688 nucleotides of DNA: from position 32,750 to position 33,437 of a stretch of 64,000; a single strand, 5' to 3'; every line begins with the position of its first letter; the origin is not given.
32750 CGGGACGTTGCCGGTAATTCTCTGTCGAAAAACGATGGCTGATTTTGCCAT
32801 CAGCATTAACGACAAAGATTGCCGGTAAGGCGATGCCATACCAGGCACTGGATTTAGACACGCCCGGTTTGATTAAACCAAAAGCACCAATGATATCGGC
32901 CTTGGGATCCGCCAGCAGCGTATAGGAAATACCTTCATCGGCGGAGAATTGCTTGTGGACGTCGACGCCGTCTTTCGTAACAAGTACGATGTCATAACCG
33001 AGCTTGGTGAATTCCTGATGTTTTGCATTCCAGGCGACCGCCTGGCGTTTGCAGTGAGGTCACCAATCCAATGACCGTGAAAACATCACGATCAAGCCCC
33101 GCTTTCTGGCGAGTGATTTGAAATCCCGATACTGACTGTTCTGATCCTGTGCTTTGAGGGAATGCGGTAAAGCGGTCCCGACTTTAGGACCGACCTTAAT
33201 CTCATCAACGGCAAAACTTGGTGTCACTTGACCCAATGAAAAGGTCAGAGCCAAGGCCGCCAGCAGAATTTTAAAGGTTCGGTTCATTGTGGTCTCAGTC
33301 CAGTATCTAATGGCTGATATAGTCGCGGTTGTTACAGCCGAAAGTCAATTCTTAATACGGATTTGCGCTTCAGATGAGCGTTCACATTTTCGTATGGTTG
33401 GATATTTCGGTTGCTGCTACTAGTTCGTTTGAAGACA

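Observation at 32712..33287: In-frame TGA at the nucleophilic Cys position of a secreted WCxxC redoxin, with a bSECIS-like hairpin: candidate selenoprotein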

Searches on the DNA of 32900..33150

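Call 9: search_rna_families(source=window, start=32900, end=33150, threshold=evalue, max_evalue=10, show_alignments=3)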
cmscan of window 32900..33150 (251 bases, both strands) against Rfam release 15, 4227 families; matches with E-value up to 10: 2.
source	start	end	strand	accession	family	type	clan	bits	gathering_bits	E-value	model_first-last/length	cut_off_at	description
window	33111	33135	+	RF01753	psbNH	Cis-reg;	-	14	45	0.54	1-60/60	no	psbNH RNA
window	33016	33053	-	RF03050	RAGATH-25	Gene; sRNA;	-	10.7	49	4.9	1-50/50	no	RAGATH-25 RNA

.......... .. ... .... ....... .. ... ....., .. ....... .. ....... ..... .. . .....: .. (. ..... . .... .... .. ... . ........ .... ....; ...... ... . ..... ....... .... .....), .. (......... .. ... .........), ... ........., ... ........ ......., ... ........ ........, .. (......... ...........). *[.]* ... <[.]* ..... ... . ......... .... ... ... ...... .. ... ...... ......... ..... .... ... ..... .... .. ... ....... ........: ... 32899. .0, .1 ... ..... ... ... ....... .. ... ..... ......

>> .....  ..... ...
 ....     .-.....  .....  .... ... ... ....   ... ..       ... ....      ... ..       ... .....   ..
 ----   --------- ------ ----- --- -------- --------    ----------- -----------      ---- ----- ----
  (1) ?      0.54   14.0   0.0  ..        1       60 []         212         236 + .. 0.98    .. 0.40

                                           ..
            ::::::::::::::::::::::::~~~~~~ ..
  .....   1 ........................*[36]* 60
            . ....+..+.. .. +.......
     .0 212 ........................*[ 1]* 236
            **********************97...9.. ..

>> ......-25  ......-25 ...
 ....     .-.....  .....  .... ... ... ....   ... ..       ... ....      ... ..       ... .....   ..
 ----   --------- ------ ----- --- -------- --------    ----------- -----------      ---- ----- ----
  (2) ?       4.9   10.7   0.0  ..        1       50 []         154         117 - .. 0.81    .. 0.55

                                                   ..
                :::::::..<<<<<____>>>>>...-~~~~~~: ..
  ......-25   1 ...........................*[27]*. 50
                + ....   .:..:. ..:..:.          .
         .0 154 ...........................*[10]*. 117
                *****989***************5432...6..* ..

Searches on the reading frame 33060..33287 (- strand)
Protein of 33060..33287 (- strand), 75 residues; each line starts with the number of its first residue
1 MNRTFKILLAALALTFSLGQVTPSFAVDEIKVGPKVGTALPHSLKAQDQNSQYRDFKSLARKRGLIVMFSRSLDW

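Call 48: find_encoding_contigs(protein=window:33060-33287:-, flank=2000, max_places=6)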
Protein window:33060-33287:- (75 aa): 2 contigs read that carry it; 2 places shown.
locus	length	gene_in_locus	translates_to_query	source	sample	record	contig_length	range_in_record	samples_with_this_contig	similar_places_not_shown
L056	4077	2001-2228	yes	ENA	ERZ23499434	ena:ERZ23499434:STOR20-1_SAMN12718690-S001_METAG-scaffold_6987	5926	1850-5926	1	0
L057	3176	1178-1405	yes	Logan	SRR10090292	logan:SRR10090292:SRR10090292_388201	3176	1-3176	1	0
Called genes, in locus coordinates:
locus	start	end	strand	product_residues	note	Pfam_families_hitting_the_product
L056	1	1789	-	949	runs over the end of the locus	PF00005:ABC_tran (faint), PF02463:SMC_N (faint), PF13191:AAA_16 (faint), PF13304:AAA_21 (faint), PF13555:AAA_29 (faint), PF20703:nSTAND1 (faint), PF17760:UvrA_inter, PF17755:UvrA_DNA-bind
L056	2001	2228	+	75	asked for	-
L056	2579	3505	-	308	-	PF04909:Amidohydro_2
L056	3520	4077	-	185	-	?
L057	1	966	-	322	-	?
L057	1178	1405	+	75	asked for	-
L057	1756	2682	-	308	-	PF04909:Amidohydro_2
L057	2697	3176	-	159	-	?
